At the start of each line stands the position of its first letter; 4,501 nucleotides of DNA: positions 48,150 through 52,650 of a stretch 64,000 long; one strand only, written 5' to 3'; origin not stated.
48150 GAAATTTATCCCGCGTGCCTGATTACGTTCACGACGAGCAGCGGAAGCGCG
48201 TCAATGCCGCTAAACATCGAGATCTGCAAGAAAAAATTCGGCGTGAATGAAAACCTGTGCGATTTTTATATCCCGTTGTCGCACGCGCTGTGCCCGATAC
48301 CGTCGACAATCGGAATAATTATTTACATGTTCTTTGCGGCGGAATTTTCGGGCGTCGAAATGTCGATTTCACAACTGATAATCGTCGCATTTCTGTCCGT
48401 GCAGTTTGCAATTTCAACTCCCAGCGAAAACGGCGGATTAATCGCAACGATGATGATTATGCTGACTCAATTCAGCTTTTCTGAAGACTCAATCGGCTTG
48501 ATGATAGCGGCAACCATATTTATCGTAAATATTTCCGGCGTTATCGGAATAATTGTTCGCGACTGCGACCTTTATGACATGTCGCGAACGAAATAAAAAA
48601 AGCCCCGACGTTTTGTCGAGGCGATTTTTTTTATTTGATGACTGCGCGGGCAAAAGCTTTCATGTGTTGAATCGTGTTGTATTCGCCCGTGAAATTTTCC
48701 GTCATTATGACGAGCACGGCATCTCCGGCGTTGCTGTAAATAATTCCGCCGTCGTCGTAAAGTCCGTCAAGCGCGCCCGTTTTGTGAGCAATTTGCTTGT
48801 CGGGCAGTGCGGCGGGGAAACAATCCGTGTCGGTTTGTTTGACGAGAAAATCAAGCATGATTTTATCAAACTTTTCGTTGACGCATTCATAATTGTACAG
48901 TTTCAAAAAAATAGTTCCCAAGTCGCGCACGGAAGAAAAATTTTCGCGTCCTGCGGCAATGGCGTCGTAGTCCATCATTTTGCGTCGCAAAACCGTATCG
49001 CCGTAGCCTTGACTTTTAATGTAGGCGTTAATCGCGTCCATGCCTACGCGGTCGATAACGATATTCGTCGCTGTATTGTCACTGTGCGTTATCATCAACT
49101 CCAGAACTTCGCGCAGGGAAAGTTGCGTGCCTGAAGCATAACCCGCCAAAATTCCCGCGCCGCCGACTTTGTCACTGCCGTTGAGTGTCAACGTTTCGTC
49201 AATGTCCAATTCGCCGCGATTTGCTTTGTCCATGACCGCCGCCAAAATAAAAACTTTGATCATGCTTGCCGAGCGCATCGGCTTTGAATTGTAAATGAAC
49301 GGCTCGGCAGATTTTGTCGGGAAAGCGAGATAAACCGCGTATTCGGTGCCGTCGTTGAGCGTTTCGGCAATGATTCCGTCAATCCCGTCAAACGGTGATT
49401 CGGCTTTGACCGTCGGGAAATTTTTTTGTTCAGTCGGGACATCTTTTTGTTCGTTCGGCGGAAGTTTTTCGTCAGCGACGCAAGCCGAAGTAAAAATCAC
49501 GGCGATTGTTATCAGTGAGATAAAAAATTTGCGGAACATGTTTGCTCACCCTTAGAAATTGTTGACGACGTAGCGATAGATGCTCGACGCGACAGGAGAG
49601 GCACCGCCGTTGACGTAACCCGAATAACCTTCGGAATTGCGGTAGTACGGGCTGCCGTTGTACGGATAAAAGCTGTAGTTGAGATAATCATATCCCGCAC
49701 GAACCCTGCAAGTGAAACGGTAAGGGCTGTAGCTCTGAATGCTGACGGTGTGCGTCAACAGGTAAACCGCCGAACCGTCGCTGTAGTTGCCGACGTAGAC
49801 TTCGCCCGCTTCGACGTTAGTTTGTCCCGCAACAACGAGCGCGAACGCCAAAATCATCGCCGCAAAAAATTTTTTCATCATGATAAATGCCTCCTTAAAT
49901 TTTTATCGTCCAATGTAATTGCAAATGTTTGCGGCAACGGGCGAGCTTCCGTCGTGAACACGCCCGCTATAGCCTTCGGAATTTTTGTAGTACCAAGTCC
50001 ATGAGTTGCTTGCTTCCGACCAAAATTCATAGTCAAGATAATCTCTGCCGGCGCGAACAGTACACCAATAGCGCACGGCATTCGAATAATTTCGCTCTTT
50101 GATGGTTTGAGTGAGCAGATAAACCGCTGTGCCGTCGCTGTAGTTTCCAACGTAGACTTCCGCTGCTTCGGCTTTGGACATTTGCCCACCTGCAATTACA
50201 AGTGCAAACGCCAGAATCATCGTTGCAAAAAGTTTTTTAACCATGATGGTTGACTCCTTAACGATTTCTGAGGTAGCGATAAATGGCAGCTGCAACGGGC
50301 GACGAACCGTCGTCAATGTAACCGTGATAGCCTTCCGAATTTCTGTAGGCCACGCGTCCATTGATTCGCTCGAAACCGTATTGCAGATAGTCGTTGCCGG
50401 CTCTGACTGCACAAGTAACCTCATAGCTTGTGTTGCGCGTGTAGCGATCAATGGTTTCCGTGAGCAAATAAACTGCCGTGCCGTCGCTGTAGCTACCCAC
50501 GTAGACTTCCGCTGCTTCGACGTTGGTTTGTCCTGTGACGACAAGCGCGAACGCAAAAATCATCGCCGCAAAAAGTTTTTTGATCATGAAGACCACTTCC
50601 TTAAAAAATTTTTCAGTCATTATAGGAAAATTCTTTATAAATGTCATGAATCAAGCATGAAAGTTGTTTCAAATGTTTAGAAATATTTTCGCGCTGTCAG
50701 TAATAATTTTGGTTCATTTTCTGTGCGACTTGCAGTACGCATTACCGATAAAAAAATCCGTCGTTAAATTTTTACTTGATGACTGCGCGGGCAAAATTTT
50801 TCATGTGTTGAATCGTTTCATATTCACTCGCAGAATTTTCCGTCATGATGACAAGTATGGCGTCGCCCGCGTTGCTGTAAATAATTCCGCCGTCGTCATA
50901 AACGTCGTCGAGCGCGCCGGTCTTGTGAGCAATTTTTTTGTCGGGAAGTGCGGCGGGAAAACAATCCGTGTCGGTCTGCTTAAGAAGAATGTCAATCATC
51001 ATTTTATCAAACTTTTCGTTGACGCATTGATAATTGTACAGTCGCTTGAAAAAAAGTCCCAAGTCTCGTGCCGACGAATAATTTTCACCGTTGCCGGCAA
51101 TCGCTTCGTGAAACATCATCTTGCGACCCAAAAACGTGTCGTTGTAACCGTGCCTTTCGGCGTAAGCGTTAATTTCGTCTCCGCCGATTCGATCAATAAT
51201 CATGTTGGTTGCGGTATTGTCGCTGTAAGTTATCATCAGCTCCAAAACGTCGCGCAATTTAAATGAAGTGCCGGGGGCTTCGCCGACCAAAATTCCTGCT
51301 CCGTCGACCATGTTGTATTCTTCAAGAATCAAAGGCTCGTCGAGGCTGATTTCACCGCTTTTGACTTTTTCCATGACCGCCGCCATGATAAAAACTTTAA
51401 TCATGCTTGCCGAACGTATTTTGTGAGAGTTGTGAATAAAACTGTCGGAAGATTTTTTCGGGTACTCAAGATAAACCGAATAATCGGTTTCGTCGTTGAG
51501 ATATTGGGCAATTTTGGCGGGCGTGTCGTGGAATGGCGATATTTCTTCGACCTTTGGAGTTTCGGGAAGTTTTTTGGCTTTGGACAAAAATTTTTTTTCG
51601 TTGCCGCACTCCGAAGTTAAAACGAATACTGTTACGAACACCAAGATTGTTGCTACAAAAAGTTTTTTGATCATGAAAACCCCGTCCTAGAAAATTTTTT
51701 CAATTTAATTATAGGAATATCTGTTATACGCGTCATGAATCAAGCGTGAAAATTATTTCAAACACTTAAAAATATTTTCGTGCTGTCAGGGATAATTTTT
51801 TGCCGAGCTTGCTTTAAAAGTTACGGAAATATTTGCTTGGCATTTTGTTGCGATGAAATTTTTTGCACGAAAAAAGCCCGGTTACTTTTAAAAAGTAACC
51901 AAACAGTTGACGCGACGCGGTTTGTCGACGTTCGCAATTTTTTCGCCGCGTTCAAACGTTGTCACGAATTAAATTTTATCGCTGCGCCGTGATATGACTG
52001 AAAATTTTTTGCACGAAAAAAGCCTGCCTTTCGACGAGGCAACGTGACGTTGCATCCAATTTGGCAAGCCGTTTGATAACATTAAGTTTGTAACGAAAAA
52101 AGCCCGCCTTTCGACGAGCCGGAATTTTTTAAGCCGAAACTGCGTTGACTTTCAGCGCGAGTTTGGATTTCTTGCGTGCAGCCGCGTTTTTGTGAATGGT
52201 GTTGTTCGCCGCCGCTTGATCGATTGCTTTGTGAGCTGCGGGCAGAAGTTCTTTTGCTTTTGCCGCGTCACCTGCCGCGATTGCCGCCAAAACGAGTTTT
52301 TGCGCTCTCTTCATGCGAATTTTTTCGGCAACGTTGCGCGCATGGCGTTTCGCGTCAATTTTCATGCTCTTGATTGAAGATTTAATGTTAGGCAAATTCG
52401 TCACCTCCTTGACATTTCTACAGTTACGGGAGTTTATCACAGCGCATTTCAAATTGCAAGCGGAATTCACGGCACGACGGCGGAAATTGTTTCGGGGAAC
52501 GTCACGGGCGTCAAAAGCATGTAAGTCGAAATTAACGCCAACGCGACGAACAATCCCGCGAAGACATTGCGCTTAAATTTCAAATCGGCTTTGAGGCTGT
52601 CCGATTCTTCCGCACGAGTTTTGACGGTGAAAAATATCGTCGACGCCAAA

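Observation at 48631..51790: Two class-A beta-lactamase-like paralogues bracket three tandem small secreted paralogues; promoter region also duplicated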

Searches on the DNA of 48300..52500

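Call 67: search_rna_families(source=window, start=48300, end=52500, threshold=evalue, max_evalue=1)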
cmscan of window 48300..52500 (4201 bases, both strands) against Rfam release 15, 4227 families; matches with E-value up to 1: 1.
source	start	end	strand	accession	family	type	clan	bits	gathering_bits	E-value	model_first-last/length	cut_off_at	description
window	48592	48694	-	RF00506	Thr_leader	Cis-reg; leader;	-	23.9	55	0.25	1-118/118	no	Threonine operon leader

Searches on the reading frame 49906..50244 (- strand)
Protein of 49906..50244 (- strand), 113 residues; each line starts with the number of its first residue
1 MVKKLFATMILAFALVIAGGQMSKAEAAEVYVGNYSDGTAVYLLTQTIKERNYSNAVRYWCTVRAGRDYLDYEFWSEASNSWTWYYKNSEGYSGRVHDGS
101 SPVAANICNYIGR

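Call 3: search_protein_families(library=pfam, proteins=[window:49906-50244:-], max_evalue=0.1)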
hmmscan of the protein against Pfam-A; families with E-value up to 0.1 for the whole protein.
seq(113 aa): 1 family
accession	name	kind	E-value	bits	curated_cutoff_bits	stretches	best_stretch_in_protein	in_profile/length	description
PF11743.13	DUF3301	-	0.021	15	25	1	6-59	2-55/95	Protein of unknown function (DUF3301)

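Call 4: search_protein_families(library=ncbifam, proteins=[window:49906-50244:-], max_evalue=0.1)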
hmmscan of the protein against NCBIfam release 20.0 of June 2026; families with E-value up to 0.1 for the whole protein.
seq(113 aa): 0 families

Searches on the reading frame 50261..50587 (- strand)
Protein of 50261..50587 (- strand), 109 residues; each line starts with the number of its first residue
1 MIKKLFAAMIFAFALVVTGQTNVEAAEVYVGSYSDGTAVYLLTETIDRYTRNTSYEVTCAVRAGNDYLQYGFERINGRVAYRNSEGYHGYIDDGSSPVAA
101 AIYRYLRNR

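Call 3: search_protein_families(library=pfam, proteins=[window:50261-50587:-], max_evalue=0.1)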
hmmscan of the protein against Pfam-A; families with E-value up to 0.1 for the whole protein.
seq(109 aa): 0 families

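Call 4: search_protein_families(library=ncbifam, proteins=[window:50261-50587:-], max_evalue=0.1)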
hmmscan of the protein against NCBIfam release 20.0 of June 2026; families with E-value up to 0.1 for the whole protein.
seq(109 aa): 0 families

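Call 8: find_homologous_proteins(query=window:50261-50587:-, max_evalue=0.01)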
Query seq(109 aa) (109 aa): 147 proteins with E <= 0.01 among 149 candidates; the best 120 are listed.
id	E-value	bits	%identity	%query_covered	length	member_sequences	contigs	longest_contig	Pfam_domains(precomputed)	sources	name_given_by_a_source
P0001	1.1e-64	233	100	100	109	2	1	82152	-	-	-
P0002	2.0e-55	203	86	100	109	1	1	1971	-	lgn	-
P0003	6.0e-53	195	82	98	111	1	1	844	-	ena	-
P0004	4.5e-47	176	77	99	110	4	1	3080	-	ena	-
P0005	2.9e-41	157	67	100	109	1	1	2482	-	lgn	-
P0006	6.0e-40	153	69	94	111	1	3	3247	-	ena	-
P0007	1.8e-39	152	67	99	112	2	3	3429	-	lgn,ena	-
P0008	3.0e-38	148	69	98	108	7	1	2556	-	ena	-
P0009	4.1e-37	144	68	99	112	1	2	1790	-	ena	-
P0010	2.9e-35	138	65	99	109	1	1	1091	-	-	-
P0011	5.5e-35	137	65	99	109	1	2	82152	-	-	-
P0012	2.2e-34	135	65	99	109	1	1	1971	-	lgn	-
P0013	2.4e-34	135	68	98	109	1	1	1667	-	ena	-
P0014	2.5e-33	132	63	99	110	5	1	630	-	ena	-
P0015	3.1e-33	132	63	99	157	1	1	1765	-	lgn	-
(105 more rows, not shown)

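Call 21: predict_structure(alignment_id=A3)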
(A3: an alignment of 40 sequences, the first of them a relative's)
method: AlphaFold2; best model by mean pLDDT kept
length: 109 residues; sequences in the alignment: 40
mean_pLDDT: 85.5   pTM: 0.70
mean pLDDT of the five models: 85.5, 85.4, 84.5, 83.4, 81.9
residues with pLDDT >= 90: 72; 70-90: 14; 50-70: 21; < 50: 2
segments of 3 or more residues with pLDDT < 50: none
pLDDT, mean of each block of 10 residues (from residue 1): 63 60 74 94 92 90 95 94 95 93 92
secondary structure, 60 per line:
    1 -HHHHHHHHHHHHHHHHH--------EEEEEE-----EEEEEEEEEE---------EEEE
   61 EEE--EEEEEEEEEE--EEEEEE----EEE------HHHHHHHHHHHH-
elements in order: H2-18 E27-32 E38-47 E57-63 E66-75 E78-83 E88-90 H97-108

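Call 22: search_protein_representatives(alignment_id=A3)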
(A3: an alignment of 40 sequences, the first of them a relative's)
Query: 40 sequences, 110 profile positions. Proteins with E-value up to 0.001 (for the whole library): 198; up to 1e-10: 72; up to 1e-30: 4. The best 150 are listed.
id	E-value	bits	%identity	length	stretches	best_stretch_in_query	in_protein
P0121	2.5e-41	156.6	-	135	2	18-108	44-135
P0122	1.4e-39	151.0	-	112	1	1-110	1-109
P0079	3.5e-38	146.4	-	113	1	1-107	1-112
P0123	4.2e-34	133.3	-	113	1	1-110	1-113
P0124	4.1e-30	120.5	-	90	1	27-108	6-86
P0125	1.7e-28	115.3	-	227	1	22-107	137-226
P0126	1.8e-28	115.2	-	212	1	24-110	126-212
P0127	3.3e-27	111.1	-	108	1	1-110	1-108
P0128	3.0e-25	104.8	-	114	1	2-110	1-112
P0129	1.4e-24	102.7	-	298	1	17-107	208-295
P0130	2.5e-24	101.9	-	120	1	2-110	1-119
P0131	2.9e-24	101.6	-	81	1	1-72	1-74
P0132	4.6e-24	101.0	-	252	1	22-108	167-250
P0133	6.0e-24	100.6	-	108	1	2-109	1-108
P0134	1.4e-23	99.4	-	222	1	25-110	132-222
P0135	1.6e-23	99.2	-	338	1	25-108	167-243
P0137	2.7e-23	98.6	-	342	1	25-108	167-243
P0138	5.8e-23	97.5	-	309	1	26-108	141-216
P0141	3.6e-22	94.9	-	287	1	27-107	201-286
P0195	1.9e-10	57.1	-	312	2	24-110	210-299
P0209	3.7e-09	53.0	-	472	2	23-110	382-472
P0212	1.7e-08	50.9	-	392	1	19-107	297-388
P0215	3.4e-08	49.9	-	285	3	24-103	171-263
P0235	7.5e-07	45.6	-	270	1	23-108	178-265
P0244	2.4e-06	44.0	-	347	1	20-108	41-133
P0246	2.5e-06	43.9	-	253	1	23-110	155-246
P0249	3.5e-06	43.4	-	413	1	22-110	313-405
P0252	4.6e-06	43.1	-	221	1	2-108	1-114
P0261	1.1e-05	41.8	-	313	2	29-109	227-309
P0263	1.3e-05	41.6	-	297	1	27-110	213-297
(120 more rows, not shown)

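Call 24: search_protein_families(library=pfam, proteins=[P0125, P0126, P0129, P0132, P0135, P0138, P0141, P0209, P0212, P0249], max_evalue=0.01)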
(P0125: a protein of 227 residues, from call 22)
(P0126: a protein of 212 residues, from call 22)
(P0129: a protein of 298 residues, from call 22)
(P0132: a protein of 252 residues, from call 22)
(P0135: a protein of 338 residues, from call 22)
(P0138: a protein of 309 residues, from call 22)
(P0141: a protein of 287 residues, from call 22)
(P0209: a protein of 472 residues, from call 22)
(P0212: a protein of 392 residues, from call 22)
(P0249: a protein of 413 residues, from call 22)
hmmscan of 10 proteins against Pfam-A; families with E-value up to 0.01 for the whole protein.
P0125 (227 aa): 0 families

P0126 (212 aa): 0 families

P0129 (298 aa): 3 families
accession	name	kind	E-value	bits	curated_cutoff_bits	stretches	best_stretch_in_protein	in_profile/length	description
PF13240.11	Zn_Ribbon_1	-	3.7e-06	27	25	1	4-26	1-23/23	zinc-ribbon domain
PF12773.13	DZR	-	0.00014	22.4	27.3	1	5-23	15-31/45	Double zinc ribbon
PF13248.11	Zn_ribbon_3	-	0.00026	20.8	27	1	5-25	5-25/26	zinc-ribbon domain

P0132 (252 aa): 0 families

P0135 (338 aa): 0 families

P0138 (309 aa): 1 family
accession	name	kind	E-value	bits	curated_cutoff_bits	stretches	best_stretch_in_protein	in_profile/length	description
PF20563.3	DUF6773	-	0.0093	16.3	27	0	6-86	52-132/163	Family of unknown function (DUF6773)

P0141 (287 aa): 1 family
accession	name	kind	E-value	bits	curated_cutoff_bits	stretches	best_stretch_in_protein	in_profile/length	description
PF22975.2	EPS8_2nd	-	0.0019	18.9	27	1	67-158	27-116/155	EPS8 spectrin-like domain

P0209 (472 aa): 0 families

P0212 (392 aa): 0 families

P0249 (413 aa): 5 families
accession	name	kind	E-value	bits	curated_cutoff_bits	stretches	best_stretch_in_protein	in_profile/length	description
PF24460.1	DUF7575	-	0.00012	21.8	28.5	1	3-23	6-26/28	Domain of unknown function (DUF7575)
PF13240.11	Zn_Ribbon_1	-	0.00021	21.4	25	1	2-23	1-22/23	zinc-ribbon domain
PF12773.13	DZR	-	0.0014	19.2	27.3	1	3-22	1-20/45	Double zinc ribbon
PF17032.10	Zn_ribbon_15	-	0.0068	17.6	28.9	0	2-21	54-73/73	zinc-ribbon family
PF14369.11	Zn_ribbon_19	-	0.0097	16.5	30.8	0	1-22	3-29/35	zinc-ribbon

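Call 25: fold_search(model_id=the predicted structure, library=pdb)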
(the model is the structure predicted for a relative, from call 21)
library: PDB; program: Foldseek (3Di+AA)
matches with E <= 10: 269; with E <= 0.001: 0
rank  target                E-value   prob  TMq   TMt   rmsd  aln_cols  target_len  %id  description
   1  3imo_D                8.3e-01  0.21  0.26  0.25   7.2        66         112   14  Structure from the mobile metagenome of Vibrio cholerae. Integron cassette protein VCH_CASS14 (released 2009-08-25)
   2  2nvw_B                1.2e+00  0.08  0.21  0.08   9.4        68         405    9  Crystal sctucture of transcriptional regulator Gal80p from kluyveromymes lactis (released 2006-11-21)
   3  2la7_MODEL_1_A        1.5e+00  0.11  0.23  0.19  10.0        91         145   13  NMR structure of the protein YP_557733.1 from Burkholderia xenovorans (released 2011-03-30)
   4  5ur9_E                1.5e+00  0.35  0.30  0.26   5.2        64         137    5  Enantiomer-Specific Binding of the Potent Antinociceptive Agent SBFI-26 to Anandamide transporters FABP5 (released 2017-08-23)
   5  2jii_B                1.8e+00  0.20  0.27  0.11   9.1        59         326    8  Structure of vaccinia related kinase 3 (released 2007-07-10)
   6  7n57_A                1.9e+00  0.08  0.19  0.16  10.5        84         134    5  Crystal structure of R20A human Galectin-7 mutant in presence of lactose (released 2023-01-25)
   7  7rdg_D                1.9e+00  0.08  0.21  0.18  11.6        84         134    6  Crystal structure of D103A human Galectin-7 mutant in presence of lactose (released 2023-01-25)
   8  8k2v_A                2.2e+00  0.11  0.28  0.17   6.6        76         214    6  3-Methylcrotonyl-CoA Carboxylase in MCCD state with Acetyl CoA (released 2024-07-10)
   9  3imo_B                2.2e+00  0.06  0.21  0.22  13.3       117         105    8  Structure from the mobile metagenome of Vibrio cholerae. Integron cassette protein VCH_CASS14 (released 2009-08-25)
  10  3wje_B                2.3e+00  0.23  0.32  0.24   6.0        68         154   12  Crystal structure of mutant nitrobindin M75W/H76L/Q96C/M148L/H158L (NB6) from Arabidopsis thaliana (released 2014-04-02)
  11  6d23_A                2.3e+00  0.08  0.26  0.08  15.6        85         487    9  GLUCOSE-6-P DEHYDROGENASE (APO FORM) FROM TRYPANOSOMA CRUZI (released 2018-05-02)
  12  2b13_A                2.3e+00  0.06  0.17  0.15   8.9        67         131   13  Truncated S. aureus LytM, P41 crystal form (released 2006-01-10)
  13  3soc_B                2.4e+00  0.14  0.24  0.10   5.7        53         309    6  Crystal structure of Activin receptor type-IIA (ACVR2A) kinase domain in complex with a quinazolin (released 2011-07-20)
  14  1is3_A                2.4e+00  0.08  0.20  0.17  13.3        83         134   10  LACTOSE AND MES-LIGANDED CONGERIN II (released 2002-09-18)
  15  1gan_A                2.6e+00  0.07  0.20  0.17  12.8        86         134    9  COMPLEX OF TOAD OVARY GALECTIN WITH N-ACETYLGALACTOSE (released 1997-09-04)
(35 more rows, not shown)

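Call 28: find_related_loci(query=A3, collection=genome_contigs, flank=6000)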
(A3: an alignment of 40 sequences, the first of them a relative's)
Query A3 (109 aa) in genome_contigs; peptide patterns used: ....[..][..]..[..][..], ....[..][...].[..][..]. (x = any residue, [..] = any of these).
43 stretches matched a pattern; 20 encode a relative of the query (tblastn E <= 1e-3); 20 distinct loci.
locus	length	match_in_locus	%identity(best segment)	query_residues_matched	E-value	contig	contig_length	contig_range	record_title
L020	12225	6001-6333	61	2-109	4e-36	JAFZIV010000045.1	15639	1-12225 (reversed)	MAG: Selenomonadaceae bacterium isolate RGIG7806 Water_buffalos_Reticulum-1__c531743, whole genome shotgun sequence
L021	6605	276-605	55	1-109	2e-33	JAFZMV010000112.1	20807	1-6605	MAG: Selenomonadaceae bacterium isolate RGIG7910 Water_buffalos_Reticulum.Co__c3337294, whole genome shotgun sequence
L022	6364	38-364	56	1-108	2e-33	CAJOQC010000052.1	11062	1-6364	uncultured Selenomonadaceae bacterium isolate Rumen_Coassembly_mag_401 genome assembly, contig: k87_2909098, whole genom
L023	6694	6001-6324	56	1-108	9e-33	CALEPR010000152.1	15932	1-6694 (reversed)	MAG TPA_asm: uncultured Selenomonadales bacterium isolate ERR1278072_bin.153_CONCOCT_v1.1_MAG genome assembly, contig: E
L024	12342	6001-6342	58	1-106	1e-32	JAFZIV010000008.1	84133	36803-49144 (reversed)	MAG: Selenomonadaceae bacterium isolate RGIG7806 Water_buffalos_Reticulum-1__c118758, whole genome shotgun sequence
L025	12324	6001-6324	57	1-108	4e-32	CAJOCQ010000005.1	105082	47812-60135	uncultured Selenomonadaceae bacterium isolate Sheep_1_mag_18 genome assembly, contig: scaffold_74, whole genome shotgun 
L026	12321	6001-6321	58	1-108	3e-32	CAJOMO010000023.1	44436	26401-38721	uncultured Selenomonadaceae bacterium isolate Reindeer_2_mag_171 genome assembly, contig: scaffold_1632, whole genome sh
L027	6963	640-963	51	3-109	1e-31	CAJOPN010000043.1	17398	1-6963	uncultured Selenomonadaceae bacterium isolate Rumen_Coassembly_mag_2278 genome assembly, contig: k87_3358847, whole geno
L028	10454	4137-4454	52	2-108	7e-31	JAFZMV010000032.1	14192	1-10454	MAG: Selenomonadaceae bacterium isolate RGIG7910 Water_buffalos_Reticulum.Co__c910888, whole genome shotgun sequence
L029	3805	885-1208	53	1-108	2e-30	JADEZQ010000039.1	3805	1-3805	MAG: Quinella sp. 2Q5 NODE_6244_length_3805_cov_5.64029_ID_4657684, whole genome shotgun sequence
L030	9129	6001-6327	53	1-109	3e-29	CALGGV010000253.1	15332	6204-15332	MAG TPA_asm: uncultured Selenomonadales bacterium isolate ERR1278104_bin.38_CONCOCT_v1.1_MAG genome assembly, contig: ER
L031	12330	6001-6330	51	1-108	4e-29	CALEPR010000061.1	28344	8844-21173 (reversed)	MAG TPA_asm: uncultured Selenomonadales bacterium isolate ERR1278072_bin.153_CONCOCT_v1.1_MAG genome assembly, contig: E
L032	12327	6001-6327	52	1-108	3e-28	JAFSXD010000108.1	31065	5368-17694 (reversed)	MAG: Selenomonadaceae bacterium isolate RGIG3554 Goat_Rumen.Co__c2893063, whole genome shotgun sequence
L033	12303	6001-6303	50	1-108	8e-28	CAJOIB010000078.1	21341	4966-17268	uncultured Selenomonadaceae bacterium isolate Red_deer_4_mag_35 genome assembly, contig: scaffold_16021, whole genome sh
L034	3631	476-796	53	1-107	5e-27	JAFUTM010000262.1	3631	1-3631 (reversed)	MAG: Selenomonadaceae bacterium isolate RGIG4811 Roe_deer_Reticulum.Co__c588467, whole genome shotgun sequence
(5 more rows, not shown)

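Call 40: search_protein_families(library=pfam, proteins=[P0195, P0261, P0263, P0215, P0235, P0246, P0244, P0137, P0134, P0252], max_evalue=0.01)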
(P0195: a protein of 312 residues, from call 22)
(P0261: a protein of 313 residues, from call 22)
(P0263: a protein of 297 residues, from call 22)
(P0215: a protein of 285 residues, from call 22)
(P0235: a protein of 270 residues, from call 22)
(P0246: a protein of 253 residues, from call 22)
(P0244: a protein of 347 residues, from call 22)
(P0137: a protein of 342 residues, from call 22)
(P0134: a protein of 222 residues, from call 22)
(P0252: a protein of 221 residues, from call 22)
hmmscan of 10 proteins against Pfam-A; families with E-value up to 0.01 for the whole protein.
P0195 (312 aa): 0 families

P0261 (313 aa): 0 families

P0263 (297 aa): 0 families

P0215 (285 aa): 0 families

P0235 (270 aa): 0 families

P0246 (253 aa): 4 families
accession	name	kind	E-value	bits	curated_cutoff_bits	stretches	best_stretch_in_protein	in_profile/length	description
PF24460.1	DUF7575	-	6.4e-05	22.7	28.5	1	3-23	6-26/28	Domain of unknown function (DUF7575)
PF13240.11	Zn_Ribbon_1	-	0.00012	22.2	25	1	2-23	1-22/23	zinc-ribbon domain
PF12773.13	DZR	-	0.00076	20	27.3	1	3-22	1-20/45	Double zinc ribbon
PF17032.10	Zn_ribbon_15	-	0.0041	18.3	28.9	1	2-21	54-73/73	zinc-ribbon family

P0244 (347 aa): 1 family
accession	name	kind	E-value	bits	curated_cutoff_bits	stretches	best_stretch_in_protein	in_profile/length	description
PF16339.10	DUF4969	-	0.004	17.9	31.4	1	2-35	4-38/79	Domain of unknown function (DUF4969)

P0137 (342 aa): 0 families

P0134 (222 aa): 0 families

P0252 (221 aa): 0 families

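Call 41: search_protein_families(library=pfam, proteins=[L025:7306-7938:+, L029:2505-3056:-], max_evalue=0.01)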
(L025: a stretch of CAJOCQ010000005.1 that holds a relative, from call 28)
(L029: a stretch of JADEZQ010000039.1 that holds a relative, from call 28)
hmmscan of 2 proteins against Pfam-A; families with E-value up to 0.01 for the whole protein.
L025:7306-7938:+ (210 aa): 1 family
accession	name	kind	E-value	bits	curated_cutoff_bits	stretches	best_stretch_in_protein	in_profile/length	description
PF01510.30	Amidase_2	-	2e-22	80.4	26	1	52-189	4-130/131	N-acetylmuramoyl-L-alanine amidase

L029:2505-3056:- (183 aa): 2 families
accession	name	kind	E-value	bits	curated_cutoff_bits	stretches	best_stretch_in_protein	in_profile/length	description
PF01464.25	SLT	-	2.4e-24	85.6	21.3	1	56-156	3-106/117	Transglycosylase SLT domain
PF13406.11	SLT_2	-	0.00015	21.5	24.3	0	53-80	74-101/292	Transglycosylase SLT domain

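Call 54: search_solved_structures(query=A3, max_evalue=10)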
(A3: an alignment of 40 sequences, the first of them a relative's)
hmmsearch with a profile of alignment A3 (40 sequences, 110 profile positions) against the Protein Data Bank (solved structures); distinct sequences matched with E-value up to 10: 1.
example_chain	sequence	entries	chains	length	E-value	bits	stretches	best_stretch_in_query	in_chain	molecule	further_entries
8zmn_A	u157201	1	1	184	0.23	15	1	37-89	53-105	Anthrax toxin receptor 1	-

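Call 56: fold_search(model_id=the predicted structure, library=viral)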
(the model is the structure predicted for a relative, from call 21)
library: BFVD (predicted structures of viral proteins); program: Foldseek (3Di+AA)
matches with E <= 10: 552; with E <= 0.001: 0
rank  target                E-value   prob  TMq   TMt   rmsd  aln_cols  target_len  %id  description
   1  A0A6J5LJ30            5.5e-02  0.82  0.33  0.34   8.3        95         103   14  Uncharacterized protein [uncultured Caudovirales phage]
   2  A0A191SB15            1.7e-01  0.77  0.38  0.34   6.9       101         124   16  (no name in the UniProt tables at hand)
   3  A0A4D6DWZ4            1.8e-01  0.44  0.28  0.26  13.2        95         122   12  Uncharacterized protein [Edwardsiella phage pEt-SU]
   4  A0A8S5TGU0            1.9e-01  0.85  0.47  0.34  10.7       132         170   16  Uncharacterized protein [Myoviridae sp. ctIty1]
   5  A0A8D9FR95            1.9e-01  0.25  0.22  0.18  15.0       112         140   20  Uncharacterized protein [uncultured marine phage]
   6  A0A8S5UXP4            2.0e-01  0.75  0.40  0.34  11.9       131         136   17  Surface-adhesin protein E [Podoviridae sp. ctW0z17]
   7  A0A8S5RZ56            3.0e-01  0.47  0.31  0.31  16.5       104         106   12  Uncharacterized protein [Myoviridae sp. ctNQV2]
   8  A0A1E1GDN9            3.5e-01  0.54  0.38  0.06   8.0        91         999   18  (no name in the UniProt tables at hand)
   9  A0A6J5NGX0            4.2e-01  0.57  0.36  0.40   4.9        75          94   19  Uncharacterized protein [uncultured Caudovirales phage]
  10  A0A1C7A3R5            4.4e-01  0.38  0.35  0.10   5.7       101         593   16  VP2 [Haloarcula californiae icosahedral virus 1]
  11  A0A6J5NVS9            4.7e-01  0.60  0.37  0.41   5.5        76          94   16  Uncharacterized protein [uncultured Caudovirales phage]
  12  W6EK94                4.7e-01  0.16  0.26  0.17  14.1        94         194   15  Uncharacterized protein [Shewanella phage Spp001]
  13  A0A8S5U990            4.9e-01  0.57  0.41  0.31   6.4       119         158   15  Uncharacterized protein [Podoviridae sp. ctrJu12]
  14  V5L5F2                5.2e-01  0.35  0.30  0.21   9.1        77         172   12  (no name in the UniProt tables at hand)
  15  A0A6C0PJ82            5.2e-01  0.16  0.24  0.29  11.5        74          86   15  (no name in the UniProt tables at hand)
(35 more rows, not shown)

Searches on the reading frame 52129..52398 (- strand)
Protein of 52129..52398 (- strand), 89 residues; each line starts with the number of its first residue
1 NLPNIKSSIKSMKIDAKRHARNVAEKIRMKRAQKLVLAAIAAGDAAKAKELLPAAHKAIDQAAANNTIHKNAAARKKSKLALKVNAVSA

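Call 73: search_protein_families(library=pfam, proteins=[window:52129-52398:-], max_evalue=0.001)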
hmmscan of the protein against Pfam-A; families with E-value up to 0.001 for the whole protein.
window:52129-52398:- (89 aa): 1 family
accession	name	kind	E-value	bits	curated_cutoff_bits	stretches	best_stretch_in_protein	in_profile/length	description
PF01649.23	Ribosomal_S20p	-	1.1e-22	80.8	29.5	1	3-85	1-83/83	Ribosomal protein S20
